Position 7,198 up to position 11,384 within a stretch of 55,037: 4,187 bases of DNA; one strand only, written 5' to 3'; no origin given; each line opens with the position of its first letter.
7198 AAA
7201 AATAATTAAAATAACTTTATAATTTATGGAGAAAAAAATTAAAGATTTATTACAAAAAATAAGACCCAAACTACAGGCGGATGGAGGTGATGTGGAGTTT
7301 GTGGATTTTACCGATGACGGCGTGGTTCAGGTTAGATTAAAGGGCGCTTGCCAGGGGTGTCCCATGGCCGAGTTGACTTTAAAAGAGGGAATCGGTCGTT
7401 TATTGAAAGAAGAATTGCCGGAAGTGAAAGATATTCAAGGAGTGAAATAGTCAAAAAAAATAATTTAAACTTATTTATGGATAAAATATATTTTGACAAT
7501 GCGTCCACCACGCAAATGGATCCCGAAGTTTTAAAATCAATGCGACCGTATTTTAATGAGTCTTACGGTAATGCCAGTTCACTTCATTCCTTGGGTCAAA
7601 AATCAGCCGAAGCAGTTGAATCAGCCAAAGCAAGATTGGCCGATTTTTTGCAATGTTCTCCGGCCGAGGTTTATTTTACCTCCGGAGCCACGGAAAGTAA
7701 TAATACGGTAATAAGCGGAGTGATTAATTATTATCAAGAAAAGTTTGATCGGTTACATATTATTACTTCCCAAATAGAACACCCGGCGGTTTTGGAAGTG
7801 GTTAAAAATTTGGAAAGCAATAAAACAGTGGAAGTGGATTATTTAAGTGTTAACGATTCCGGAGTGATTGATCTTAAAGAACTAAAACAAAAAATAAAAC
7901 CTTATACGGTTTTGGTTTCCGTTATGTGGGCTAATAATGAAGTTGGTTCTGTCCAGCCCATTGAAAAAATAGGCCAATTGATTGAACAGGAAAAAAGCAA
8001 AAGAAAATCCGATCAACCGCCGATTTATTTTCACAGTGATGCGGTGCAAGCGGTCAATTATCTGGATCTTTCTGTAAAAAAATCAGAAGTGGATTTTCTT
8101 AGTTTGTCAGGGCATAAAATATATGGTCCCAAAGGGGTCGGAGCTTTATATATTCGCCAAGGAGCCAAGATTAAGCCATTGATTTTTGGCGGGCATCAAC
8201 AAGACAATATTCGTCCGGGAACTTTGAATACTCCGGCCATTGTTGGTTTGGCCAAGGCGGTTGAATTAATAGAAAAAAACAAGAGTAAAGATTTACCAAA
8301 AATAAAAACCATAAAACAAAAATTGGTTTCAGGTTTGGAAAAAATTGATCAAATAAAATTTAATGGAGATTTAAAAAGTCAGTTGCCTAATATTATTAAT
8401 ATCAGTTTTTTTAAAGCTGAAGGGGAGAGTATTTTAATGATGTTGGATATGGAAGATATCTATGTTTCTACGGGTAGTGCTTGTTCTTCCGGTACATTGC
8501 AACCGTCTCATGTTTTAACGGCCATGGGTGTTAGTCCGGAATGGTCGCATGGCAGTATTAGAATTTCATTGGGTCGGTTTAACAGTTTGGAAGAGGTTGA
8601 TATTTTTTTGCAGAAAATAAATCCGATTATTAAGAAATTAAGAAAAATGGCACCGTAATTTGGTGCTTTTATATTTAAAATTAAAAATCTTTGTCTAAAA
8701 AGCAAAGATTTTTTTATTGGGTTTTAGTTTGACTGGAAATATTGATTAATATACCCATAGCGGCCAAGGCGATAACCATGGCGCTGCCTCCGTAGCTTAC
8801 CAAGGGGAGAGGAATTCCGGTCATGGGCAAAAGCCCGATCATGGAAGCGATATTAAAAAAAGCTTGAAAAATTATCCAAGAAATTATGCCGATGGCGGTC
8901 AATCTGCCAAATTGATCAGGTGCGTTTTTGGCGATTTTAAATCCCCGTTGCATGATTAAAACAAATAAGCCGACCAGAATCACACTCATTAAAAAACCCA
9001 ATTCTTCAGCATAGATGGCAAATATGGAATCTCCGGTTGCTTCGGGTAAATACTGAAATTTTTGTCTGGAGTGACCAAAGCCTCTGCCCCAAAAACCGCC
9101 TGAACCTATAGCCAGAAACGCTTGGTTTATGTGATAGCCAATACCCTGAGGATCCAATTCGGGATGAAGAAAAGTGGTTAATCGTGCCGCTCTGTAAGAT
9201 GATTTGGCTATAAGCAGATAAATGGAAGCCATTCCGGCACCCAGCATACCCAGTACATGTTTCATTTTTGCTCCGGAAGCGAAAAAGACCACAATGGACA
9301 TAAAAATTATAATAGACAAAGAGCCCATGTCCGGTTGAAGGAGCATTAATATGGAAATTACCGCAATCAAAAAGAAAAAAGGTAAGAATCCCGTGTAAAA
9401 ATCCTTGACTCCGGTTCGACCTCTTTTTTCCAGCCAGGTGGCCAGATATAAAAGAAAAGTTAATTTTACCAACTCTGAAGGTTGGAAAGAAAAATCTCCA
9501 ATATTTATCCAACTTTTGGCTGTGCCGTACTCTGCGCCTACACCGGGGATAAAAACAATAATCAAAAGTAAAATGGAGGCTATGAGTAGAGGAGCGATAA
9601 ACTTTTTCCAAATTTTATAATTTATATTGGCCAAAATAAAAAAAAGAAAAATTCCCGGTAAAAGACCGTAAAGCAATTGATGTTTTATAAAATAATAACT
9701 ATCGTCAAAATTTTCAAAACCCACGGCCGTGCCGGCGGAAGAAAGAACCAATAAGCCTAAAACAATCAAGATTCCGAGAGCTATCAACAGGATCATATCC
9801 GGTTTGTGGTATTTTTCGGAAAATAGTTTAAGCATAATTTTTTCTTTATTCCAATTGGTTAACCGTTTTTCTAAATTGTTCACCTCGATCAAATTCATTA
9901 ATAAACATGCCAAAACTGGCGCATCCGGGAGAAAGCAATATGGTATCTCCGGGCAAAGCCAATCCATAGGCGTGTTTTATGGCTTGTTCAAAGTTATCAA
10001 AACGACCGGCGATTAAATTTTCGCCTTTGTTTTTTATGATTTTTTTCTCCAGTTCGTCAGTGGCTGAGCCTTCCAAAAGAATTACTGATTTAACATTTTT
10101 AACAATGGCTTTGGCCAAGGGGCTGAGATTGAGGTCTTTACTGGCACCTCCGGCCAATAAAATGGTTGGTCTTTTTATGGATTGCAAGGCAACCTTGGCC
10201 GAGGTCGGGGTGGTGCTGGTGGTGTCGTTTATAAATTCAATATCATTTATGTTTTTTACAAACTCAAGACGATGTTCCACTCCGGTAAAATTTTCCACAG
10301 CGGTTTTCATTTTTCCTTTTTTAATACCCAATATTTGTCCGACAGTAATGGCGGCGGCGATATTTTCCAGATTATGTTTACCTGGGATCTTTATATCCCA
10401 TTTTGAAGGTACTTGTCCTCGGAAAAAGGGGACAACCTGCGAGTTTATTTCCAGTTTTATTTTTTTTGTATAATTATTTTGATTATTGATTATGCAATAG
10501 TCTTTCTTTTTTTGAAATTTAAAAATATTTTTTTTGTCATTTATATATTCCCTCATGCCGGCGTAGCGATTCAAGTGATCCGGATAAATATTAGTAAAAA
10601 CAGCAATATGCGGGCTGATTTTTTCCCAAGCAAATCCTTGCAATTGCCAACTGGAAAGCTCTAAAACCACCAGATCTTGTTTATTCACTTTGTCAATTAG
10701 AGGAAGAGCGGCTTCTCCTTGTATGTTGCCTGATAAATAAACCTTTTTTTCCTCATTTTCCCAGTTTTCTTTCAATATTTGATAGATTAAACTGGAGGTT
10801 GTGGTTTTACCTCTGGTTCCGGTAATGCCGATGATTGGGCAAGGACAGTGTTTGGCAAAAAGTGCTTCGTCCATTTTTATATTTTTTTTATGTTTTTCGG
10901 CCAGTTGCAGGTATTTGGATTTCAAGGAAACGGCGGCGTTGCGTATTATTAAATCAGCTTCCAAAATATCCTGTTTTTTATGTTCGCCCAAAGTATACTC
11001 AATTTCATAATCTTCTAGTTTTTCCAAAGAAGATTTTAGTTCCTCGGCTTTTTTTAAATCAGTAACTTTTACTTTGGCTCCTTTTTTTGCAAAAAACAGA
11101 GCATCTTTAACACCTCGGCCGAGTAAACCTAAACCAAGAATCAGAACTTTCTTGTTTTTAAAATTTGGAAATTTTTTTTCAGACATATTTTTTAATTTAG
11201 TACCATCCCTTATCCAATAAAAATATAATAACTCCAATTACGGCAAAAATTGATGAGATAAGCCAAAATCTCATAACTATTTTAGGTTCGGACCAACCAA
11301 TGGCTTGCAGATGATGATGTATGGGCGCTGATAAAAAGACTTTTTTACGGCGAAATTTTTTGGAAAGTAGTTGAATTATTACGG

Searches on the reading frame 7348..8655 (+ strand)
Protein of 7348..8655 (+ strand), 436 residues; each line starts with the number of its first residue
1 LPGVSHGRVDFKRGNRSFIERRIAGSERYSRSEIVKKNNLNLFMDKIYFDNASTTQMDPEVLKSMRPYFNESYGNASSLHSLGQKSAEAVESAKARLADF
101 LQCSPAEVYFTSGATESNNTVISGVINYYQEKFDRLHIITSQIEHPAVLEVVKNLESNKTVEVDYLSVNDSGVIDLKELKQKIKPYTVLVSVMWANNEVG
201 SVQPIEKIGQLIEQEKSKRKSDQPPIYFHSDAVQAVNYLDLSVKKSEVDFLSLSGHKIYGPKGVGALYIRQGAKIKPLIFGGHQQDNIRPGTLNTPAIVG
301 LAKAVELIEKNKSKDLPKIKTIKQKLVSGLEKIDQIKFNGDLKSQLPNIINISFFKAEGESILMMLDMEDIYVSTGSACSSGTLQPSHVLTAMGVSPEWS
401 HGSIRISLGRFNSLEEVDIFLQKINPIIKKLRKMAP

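Call 57: search_protein_families(library=pfam, proteins=[window:7348-8655:+], max_evalue=0.00001)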
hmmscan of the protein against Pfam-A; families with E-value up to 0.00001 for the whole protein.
window:7348-8655:+ (436 aa): 1 family
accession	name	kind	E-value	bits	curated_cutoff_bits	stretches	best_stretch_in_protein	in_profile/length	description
PF00266.25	Aminotran_5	-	4.1e-84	283.1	21.5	1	47-420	1-371/371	Aminotransferase class-V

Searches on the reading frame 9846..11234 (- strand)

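Call 57: search_protein_families(library=pfam, proteins=[window:9846-11234:-], max_evalue=0.00001)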
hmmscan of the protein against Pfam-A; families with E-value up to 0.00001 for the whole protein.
window:9846-11234:- (462 aa): 3 families
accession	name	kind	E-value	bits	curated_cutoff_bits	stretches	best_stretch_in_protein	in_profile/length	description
PF08245.18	Mur_ligase_M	-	3.5e-30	105.9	24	1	137-266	1-138/200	Mur ligase middle domain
PF02875.26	Mur_ligase_C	-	2e-12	48.5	28.4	1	321-436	1-125/127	Mur ligase, glutamate ligase domain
PF21799.2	MurD-like_N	-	1.5e-09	38.5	27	1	28-117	1-84/88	Mur ligase MurD-like, N-terminal domain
